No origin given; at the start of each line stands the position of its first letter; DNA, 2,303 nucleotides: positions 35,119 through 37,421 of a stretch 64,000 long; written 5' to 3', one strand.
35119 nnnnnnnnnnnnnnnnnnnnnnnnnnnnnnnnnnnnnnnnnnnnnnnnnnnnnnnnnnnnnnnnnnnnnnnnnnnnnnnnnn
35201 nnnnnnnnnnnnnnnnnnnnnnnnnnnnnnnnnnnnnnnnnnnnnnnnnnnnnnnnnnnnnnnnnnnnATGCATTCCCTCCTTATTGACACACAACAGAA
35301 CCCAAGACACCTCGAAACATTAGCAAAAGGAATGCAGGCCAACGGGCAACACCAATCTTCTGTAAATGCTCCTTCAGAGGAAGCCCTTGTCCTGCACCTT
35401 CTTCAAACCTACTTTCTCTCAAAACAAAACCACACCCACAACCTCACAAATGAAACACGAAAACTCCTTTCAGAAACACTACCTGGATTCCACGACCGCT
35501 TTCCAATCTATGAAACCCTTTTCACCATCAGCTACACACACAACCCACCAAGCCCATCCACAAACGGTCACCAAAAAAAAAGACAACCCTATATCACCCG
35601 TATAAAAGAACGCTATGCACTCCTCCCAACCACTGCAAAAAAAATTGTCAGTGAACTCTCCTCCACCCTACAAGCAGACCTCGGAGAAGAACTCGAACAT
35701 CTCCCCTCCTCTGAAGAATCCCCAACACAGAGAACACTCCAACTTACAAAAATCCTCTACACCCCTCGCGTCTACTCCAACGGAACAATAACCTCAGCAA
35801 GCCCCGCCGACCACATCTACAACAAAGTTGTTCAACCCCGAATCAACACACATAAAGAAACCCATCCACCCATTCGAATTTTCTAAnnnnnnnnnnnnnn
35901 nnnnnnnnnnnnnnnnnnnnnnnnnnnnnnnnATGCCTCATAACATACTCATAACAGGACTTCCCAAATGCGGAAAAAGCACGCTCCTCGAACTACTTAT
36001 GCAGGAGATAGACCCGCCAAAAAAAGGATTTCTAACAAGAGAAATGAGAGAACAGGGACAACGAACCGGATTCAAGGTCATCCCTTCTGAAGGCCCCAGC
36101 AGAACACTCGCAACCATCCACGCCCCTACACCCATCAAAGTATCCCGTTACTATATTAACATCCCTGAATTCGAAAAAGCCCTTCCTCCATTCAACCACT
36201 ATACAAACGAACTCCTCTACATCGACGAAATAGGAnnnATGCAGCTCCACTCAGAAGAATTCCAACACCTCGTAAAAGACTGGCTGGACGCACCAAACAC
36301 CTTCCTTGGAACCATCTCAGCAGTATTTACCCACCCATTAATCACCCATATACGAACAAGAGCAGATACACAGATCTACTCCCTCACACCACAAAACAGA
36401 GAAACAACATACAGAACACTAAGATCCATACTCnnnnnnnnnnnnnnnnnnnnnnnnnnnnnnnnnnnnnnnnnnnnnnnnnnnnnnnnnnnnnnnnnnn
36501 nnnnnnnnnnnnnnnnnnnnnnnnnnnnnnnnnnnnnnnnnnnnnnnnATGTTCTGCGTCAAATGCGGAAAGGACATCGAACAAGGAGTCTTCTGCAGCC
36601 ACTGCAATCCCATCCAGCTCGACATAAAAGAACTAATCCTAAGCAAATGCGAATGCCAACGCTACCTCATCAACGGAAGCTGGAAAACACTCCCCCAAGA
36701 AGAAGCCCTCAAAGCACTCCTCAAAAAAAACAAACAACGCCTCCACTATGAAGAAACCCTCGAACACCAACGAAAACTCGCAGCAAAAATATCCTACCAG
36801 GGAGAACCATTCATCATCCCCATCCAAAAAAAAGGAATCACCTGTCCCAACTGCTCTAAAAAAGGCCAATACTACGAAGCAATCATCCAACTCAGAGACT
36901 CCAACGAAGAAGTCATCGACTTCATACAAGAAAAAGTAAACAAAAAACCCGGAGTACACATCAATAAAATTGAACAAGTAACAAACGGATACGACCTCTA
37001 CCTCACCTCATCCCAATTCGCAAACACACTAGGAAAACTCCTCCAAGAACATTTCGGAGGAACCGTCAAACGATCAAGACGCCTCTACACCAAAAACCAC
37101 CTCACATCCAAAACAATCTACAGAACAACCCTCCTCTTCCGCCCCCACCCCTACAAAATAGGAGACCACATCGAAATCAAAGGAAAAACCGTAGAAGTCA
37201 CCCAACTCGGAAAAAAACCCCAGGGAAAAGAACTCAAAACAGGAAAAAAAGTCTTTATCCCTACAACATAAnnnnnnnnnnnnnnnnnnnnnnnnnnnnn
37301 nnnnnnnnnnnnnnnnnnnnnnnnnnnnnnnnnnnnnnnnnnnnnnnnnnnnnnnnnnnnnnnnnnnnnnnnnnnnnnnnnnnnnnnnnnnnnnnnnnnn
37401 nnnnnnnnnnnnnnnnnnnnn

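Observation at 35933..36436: THEP1-like NTPase interrupted by TAG exactly at a conserved lysine codon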

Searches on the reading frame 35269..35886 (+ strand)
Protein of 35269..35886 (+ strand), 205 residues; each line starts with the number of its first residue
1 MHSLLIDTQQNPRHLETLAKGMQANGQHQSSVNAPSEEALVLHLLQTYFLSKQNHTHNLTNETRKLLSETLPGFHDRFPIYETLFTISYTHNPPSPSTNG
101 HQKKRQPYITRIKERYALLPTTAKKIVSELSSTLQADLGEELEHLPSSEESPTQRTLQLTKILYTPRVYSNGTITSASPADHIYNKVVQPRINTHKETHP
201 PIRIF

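Call 28: search_protein_families(library=pfam, max_evalue=0.01, proteins=[window:35269-35883:+])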
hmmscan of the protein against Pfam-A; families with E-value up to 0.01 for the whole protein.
window:35269-35883:+ (205 aa): 0 families

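Call 67: find_encoding_contigs(protein=window:35269-35886:+, flank=3000, max_places=10)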
Protein window:35269-35886:+ (205 aa): 1 contig read that carries it; 1 place shown.
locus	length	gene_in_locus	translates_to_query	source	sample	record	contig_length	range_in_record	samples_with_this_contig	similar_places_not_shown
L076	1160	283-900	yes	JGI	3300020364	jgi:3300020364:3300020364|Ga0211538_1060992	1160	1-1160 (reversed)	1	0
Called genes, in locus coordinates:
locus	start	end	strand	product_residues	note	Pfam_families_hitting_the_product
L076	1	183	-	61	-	?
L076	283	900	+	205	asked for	-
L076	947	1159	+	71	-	?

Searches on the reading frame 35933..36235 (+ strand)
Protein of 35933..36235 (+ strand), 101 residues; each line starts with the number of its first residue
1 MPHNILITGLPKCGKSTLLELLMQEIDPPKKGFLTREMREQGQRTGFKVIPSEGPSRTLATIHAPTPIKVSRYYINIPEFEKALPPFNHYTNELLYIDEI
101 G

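Call 6: search_protein_families(library=pfam, proteins=[window:35933-36235:+], max_evalue=0.1)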
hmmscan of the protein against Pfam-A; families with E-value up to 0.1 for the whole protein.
seq(101 aa): 9 families
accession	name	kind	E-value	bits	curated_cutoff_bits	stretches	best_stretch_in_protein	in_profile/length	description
PF03266.21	NTPase_1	-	1.6e-17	64.3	23.9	1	4-101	1-105/168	NTPase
PF13238.12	AAA_18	-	0.00091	20.1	29.4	1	5-25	1-21/128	AAA domain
PF13173.12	AAA_14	-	0.0027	18.1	27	1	5-33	5-32/129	AAA domain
PF13401.12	AAA_22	-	0.01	16.6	27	1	4-31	7-34/130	AAA domain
PF00005.33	ABC_tran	-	0.013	16.5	25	1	5-38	14-46/137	ABC transporter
PF01926.29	MMR_HSR1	-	0.023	15.3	21.9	1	5-36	2-34/113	50S ribosome-binding GTPase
PF09439.16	SRPRB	-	0.071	12.9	25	1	4-25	5-26/178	Signal recognition particle receptor beta subunit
PF01443.25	Viral_helicase1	-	0.085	13.1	21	0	5-41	1-22/228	Viral superfamily 1 RNA helicase core domain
PF13191.12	AAA_16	-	0.091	13.7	32.6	1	2-35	24-57/167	AAA ATPase domain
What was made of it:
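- Closest known: THEP1 / NTPCR family. Same: Full-length profile coverage when the two ORFs are joined (call 6).
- Exact one-column interruption of PF03266 (call 6).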

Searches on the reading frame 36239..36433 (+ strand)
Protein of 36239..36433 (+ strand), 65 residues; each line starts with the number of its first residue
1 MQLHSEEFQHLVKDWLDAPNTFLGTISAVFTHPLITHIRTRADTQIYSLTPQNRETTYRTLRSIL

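Call 6: search_protein_families(library=pfam, proteins=[window:36239-36433:+], max_evalue=0.1)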
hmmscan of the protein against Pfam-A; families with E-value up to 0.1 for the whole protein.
seq(65 aa): 1 family
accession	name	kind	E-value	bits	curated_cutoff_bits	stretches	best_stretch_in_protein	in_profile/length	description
PF03266.21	NTPase_1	-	1.4e-07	31.9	23.9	1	1-58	107-164/168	NTPase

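Call 13: list_cluster_members(proteins=[P0001, window:36239-36433:+])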
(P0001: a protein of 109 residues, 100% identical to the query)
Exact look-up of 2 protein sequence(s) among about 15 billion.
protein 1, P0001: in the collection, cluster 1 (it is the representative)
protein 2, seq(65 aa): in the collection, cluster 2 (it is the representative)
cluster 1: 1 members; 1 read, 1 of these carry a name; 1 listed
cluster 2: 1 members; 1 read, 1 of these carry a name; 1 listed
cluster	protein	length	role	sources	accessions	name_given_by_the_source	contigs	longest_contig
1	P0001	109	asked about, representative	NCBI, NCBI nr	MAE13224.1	hypothetical protein CMO92_01545 [Candidatus Woesearchaeota archaeon] | hypothetical protein [Candidatus Woesearchaeota archaeon]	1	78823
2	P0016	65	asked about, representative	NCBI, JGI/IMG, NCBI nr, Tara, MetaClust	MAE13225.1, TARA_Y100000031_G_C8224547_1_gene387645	hypothetical protein CMO92_01550 [Candidatus Woesearchaeota archaeon] | hypothetical protein [Candidatus Woesearchaeota archaeon] | strand:+ start:120 stop:317 length:198 start_codon:yes stop_codon:yes gene_type:complete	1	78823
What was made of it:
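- Both pieces are called as complete ORFs by three pipelines (call 13).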

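Call 15: find_encoding_contigs(protein=P0016, flank=10000, max_places=10)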
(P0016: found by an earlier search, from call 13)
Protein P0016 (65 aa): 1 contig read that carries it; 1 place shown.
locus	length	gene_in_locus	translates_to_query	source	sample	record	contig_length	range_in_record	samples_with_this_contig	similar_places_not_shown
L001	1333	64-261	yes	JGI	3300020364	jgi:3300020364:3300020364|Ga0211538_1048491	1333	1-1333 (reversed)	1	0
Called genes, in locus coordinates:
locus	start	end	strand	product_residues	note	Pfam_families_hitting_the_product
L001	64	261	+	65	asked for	PF03266:NTPase_1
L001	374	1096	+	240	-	PF04981:NMD3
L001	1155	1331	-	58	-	?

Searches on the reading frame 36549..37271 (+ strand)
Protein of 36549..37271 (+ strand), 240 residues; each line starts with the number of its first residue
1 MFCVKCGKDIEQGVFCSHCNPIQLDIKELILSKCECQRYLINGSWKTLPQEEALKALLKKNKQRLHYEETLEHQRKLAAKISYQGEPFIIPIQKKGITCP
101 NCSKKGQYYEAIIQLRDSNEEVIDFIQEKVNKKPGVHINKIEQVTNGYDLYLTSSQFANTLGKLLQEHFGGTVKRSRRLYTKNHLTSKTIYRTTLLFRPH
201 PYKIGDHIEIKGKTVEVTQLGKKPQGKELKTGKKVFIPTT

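Call 68: find_encoding_contigs(protein=window:36549-37271:+, flank=3000, max_places=10)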
Protein window:36549-37271:+ (240 aa): 1 contig read that carries it; 1 place shown.
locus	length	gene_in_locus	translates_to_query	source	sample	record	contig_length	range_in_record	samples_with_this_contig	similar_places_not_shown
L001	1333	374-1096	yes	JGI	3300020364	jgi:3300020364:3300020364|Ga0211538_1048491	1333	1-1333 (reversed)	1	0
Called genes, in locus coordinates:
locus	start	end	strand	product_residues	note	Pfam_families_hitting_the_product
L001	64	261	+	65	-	PF03266:NTPase_1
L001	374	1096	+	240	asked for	PF04981:NMD3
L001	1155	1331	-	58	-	?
